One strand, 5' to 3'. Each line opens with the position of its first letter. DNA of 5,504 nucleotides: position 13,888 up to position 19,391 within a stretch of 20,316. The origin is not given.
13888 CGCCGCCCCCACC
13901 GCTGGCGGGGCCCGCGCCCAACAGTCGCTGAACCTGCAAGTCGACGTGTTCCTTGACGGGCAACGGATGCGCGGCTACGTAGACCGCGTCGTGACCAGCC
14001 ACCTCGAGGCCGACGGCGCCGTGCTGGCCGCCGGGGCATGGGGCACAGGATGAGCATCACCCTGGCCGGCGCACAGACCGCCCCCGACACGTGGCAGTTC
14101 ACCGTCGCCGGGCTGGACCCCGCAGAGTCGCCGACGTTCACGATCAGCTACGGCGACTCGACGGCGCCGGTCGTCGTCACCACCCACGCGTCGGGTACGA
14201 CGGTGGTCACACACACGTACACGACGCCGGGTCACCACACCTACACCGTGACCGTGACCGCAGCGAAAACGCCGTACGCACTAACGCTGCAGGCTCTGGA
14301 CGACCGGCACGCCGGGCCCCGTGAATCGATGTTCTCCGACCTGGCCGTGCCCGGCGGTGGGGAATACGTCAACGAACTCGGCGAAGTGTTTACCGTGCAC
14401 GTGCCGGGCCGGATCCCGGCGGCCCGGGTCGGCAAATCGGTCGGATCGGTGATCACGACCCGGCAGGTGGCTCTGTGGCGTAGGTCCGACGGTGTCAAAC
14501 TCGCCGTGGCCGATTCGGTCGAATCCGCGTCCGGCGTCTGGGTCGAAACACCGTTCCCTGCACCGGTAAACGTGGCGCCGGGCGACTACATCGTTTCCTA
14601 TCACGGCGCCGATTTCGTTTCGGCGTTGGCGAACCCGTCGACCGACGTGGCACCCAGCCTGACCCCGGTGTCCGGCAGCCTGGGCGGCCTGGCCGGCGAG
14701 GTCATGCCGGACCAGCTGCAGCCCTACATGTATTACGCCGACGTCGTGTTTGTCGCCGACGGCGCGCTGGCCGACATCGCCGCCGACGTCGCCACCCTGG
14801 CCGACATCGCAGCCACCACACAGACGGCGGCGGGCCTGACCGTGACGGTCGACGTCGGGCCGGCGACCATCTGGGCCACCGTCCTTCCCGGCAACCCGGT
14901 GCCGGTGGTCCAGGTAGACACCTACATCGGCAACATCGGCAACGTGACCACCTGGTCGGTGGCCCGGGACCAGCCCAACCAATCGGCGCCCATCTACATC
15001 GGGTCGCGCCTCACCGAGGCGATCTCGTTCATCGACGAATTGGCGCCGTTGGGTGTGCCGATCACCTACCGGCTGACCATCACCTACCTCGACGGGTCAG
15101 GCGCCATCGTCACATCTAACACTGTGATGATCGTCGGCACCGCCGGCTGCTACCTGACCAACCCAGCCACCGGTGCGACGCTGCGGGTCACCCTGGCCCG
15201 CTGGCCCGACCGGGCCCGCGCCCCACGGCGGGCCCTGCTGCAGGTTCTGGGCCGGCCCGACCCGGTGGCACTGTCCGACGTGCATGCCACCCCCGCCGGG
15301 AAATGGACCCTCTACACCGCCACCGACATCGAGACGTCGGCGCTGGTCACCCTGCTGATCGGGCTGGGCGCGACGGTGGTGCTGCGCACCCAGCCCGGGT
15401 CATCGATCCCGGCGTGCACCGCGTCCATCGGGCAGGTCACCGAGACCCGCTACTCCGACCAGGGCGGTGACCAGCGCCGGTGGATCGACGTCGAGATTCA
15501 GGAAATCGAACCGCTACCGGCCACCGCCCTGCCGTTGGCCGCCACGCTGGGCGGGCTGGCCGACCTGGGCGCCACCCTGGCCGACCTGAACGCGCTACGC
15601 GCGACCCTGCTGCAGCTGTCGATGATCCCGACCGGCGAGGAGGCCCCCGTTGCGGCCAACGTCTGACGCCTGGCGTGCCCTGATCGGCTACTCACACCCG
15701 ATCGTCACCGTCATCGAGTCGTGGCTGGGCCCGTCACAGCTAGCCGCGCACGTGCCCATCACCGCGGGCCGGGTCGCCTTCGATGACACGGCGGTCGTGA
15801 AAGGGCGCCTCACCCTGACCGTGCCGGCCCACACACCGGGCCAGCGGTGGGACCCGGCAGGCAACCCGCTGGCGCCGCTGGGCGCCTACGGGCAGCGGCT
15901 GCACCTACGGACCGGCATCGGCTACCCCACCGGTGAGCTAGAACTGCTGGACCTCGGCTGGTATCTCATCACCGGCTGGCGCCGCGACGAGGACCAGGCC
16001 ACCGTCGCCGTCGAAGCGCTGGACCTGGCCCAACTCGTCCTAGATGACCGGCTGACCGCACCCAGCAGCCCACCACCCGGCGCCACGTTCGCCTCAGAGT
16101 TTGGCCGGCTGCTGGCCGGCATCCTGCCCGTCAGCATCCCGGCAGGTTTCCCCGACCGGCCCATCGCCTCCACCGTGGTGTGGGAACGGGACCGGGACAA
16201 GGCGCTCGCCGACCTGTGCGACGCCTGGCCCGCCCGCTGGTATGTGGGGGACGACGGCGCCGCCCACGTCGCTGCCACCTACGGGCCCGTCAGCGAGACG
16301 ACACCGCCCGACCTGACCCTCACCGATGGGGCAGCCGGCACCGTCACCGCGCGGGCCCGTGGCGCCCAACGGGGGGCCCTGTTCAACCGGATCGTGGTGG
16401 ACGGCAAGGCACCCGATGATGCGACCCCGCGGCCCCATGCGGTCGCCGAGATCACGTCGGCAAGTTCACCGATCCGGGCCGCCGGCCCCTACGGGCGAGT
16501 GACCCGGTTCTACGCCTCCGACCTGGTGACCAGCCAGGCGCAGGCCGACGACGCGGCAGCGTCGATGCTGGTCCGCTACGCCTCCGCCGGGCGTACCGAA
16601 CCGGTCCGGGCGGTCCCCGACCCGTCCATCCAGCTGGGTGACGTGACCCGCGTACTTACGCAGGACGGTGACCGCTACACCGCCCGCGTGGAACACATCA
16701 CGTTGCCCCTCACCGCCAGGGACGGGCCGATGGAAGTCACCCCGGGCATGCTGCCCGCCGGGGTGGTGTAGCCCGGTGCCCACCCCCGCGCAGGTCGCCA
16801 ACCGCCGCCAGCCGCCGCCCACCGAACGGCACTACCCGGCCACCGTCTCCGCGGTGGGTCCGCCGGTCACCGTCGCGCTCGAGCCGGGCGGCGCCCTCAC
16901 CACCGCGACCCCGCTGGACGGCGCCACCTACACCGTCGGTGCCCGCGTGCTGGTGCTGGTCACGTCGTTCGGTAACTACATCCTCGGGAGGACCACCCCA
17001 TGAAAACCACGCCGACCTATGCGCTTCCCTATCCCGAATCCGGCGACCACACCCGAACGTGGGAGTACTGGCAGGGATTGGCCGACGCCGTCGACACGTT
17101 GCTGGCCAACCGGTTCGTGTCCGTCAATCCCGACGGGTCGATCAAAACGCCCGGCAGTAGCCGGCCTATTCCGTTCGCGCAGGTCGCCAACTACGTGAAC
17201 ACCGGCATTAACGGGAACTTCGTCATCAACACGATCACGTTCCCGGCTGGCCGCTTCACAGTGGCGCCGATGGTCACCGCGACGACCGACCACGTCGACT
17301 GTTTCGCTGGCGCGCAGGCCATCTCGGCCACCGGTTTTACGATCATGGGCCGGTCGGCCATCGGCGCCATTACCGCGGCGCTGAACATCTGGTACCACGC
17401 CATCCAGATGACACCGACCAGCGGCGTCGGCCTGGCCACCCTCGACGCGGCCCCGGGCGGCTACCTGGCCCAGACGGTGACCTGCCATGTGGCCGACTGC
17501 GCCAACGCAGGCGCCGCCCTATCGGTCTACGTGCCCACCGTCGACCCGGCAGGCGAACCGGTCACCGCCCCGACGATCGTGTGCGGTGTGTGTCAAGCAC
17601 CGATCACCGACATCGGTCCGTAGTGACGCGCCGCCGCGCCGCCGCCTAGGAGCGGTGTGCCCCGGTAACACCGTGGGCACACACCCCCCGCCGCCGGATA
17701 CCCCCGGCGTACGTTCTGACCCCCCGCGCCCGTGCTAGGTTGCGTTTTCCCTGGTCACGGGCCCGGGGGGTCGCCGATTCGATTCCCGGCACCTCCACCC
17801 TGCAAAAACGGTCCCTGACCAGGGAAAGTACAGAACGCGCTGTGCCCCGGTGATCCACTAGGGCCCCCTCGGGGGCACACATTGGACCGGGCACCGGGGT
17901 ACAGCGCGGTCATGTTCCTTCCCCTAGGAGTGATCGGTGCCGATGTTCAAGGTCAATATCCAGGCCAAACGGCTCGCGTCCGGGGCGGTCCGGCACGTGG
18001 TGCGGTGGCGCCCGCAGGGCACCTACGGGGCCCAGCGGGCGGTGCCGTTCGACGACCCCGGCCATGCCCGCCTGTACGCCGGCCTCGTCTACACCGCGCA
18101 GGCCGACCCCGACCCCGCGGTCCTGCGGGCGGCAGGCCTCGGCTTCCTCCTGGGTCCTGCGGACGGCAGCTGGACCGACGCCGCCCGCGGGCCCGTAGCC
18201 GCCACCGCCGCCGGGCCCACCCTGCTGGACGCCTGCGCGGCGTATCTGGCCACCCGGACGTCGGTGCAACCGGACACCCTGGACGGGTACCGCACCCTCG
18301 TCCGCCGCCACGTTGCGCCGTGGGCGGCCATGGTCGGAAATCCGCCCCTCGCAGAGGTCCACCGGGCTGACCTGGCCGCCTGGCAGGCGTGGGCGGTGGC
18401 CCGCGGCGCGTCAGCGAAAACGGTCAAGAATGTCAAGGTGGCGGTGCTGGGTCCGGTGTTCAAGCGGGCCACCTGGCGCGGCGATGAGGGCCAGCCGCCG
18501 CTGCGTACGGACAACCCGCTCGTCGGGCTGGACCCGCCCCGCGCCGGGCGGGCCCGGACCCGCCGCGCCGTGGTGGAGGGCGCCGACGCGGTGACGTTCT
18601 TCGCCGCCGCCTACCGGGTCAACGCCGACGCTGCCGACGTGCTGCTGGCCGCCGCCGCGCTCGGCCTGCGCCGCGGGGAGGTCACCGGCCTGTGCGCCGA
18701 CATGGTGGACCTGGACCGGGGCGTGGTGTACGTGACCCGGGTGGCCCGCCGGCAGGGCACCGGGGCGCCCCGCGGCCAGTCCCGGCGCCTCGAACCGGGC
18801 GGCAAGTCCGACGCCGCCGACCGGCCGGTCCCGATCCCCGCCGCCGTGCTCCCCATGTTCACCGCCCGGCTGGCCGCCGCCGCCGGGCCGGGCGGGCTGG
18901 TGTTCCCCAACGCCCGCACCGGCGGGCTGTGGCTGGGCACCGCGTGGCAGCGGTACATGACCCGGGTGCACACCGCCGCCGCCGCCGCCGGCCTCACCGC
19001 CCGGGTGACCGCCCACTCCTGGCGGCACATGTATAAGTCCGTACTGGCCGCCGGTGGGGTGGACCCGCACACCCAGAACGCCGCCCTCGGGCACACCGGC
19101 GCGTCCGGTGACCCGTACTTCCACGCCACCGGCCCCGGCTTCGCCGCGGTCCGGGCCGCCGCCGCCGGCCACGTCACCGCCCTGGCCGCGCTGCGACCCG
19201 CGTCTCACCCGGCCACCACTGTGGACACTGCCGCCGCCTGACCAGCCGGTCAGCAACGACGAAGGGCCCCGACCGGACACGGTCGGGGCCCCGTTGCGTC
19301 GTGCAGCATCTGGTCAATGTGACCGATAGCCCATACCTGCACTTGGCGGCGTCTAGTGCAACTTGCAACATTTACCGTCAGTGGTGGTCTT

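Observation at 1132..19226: Over-represented, same-orientation 11-mer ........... scattered around the genome (stoperator-like?)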

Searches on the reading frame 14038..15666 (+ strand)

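Call 11: search_protein_families(library=pfam, proteins=[window:14038-15666:+], max_evalue=0.01)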
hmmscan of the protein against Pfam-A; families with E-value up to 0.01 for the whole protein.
window:14038-15666:+ (542 aa): 3 families
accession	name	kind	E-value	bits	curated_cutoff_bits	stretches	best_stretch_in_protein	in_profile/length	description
PF13313.11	DUF4082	-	5.3e-07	30.1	28.4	1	112-190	15-92/143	Domain of unknown function (DUF4082)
PF18911.6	PKD_4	-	0.0018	18.7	27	1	14-75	15-70/85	PKD domain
PF00801.26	PKD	-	0.0022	18.4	23.5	0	16-76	14-68/80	PKD domain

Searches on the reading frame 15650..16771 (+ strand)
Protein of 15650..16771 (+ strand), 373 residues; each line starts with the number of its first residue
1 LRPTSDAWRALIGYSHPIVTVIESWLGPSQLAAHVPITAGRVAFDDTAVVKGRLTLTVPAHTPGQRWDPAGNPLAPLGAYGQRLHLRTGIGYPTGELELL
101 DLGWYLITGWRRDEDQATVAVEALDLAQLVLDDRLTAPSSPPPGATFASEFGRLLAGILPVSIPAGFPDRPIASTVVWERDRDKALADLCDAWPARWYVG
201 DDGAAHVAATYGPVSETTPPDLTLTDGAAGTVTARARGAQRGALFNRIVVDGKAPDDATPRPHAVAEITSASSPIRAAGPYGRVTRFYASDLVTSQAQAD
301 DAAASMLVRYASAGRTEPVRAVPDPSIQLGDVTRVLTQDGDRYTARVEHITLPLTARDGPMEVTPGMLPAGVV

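Call 11: search_protein_families(library=pfam, proteins=[window:15650-16771:+], max_evalue=0.01)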
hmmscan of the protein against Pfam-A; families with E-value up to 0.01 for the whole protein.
window:15650-16771:+ (373 aa): 1 family
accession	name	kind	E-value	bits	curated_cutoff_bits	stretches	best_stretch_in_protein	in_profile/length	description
PF16466.10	DUF5047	-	2.6e-07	31.5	25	1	72-154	28-111/135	Domain of unknown function (DUF5047)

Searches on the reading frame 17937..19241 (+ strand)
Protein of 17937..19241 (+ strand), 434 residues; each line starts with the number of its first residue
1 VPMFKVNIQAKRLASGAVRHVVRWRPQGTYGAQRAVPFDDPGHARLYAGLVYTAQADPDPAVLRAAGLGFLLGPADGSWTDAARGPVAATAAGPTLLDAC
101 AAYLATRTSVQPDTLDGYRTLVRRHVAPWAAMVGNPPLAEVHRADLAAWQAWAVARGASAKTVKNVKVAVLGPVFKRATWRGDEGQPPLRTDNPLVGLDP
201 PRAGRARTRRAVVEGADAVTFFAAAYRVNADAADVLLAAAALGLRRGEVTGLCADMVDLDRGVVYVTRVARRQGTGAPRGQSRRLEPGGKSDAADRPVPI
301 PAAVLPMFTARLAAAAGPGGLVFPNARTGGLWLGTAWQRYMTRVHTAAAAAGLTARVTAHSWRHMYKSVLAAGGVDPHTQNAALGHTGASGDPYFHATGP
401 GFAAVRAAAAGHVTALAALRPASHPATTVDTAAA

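Call 13: search_protein_families(library=pfam, proteins=[window:17937-19241:+], max_evalue=0.01)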
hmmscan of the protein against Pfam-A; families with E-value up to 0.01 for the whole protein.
window:17937-19241:+ (434 aa): 2 families
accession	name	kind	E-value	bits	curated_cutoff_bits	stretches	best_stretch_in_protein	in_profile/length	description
PF00589.27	Phage_integrase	-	2e-08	34.7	27.1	1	236-387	28-157/172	Phage integrase family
PF02899.23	Phage_int_SAM_1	-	0.0023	18.6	22.3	1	102-180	6-81/83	Phage integrase, N-terminal SAM-like domain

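Call 58: find_homologous_proteins(query=window:17937-19241:+, max_evalue=1e-20)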
Query window:17937-19241:+ (434 aa): 4 proteins with E <= 1e-20 among 8000 candidates.
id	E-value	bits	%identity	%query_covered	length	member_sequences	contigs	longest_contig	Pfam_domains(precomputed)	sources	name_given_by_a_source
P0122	1.5e-277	939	100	100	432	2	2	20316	PF00589.28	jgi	jgi:integrase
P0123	1.4e-107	379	52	96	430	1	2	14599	PF00589.28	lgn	-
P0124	1.2e-98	349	51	89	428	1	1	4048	PF00589.28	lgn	-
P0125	5.5e-98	347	52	97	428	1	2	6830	PF00589.28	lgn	-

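Call 59: find_encoding_contigs(protein=P0123, flank=10000, max_places=3)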
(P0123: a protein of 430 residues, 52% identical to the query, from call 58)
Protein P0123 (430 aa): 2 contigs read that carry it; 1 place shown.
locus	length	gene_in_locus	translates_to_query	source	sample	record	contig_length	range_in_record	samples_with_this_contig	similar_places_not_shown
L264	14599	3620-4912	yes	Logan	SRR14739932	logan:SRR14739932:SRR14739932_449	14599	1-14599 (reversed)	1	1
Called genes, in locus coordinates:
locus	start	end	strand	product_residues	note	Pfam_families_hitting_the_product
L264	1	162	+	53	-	?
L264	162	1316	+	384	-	PF16466:DUF5047 (weak)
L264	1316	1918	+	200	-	-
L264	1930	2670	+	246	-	-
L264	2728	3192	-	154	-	-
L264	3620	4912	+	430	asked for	PF00589:Phage_integrase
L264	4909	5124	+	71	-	-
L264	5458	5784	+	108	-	-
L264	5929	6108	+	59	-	-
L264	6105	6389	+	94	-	-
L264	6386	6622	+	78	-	-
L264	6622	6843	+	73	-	-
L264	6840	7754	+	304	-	PF09588:YqaJ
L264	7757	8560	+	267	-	PF03837:RecT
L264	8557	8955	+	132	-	-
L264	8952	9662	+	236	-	-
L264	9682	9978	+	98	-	-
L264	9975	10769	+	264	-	-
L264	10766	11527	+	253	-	-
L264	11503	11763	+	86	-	-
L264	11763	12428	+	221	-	-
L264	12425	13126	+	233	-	-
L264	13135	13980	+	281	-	-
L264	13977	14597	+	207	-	?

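Call 60: find_encoding_contigs(protein=P0125, flank=10000, max_places=3)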
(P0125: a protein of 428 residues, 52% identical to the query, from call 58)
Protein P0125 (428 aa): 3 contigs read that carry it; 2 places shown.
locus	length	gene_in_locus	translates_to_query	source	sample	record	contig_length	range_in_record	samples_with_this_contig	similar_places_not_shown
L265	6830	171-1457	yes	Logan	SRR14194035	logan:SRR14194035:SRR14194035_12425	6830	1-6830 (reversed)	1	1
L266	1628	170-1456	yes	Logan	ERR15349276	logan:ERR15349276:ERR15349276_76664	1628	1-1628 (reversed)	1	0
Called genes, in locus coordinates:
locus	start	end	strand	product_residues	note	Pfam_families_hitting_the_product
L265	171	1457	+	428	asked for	PF00589:Phage_integrase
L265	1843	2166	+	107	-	PF12728:HTH_17 (weak)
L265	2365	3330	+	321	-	PF01844:HNH (faint)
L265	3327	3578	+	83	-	-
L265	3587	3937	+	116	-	-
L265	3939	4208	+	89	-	-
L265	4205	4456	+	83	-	-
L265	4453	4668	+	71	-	-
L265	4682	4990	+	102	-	-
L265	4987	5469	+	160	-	PF12957:DUF3846 (weak)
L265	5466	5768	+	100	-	-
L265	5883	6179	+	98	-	-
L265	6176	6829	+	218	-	?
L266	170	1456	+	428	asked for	PF00589:Phage_integrase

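Call 106: find_encoding_contigs(protein=P0122, flank=10000, max_places=5)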
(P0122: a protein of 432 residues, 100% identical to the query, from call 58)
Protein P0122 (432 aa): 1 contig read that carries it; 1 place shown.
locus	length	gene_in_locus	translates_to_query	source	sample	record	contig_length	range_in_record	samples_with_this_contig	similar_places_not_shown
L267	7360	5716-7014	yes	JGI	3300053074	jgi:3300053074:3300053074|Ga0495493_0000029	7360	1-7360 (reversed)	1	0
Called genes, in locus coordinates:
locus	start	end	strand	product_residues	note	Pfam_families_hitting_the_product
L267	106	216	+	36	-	-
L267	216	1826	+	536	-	-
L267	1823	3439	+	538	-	PF13313:DUF4082 (weak)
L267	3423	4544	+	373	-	PF16466:DUF5047 (weak)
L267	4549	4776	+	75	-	-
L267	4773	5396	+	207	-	-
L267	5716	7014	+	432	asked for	PF00589:Phage_integrase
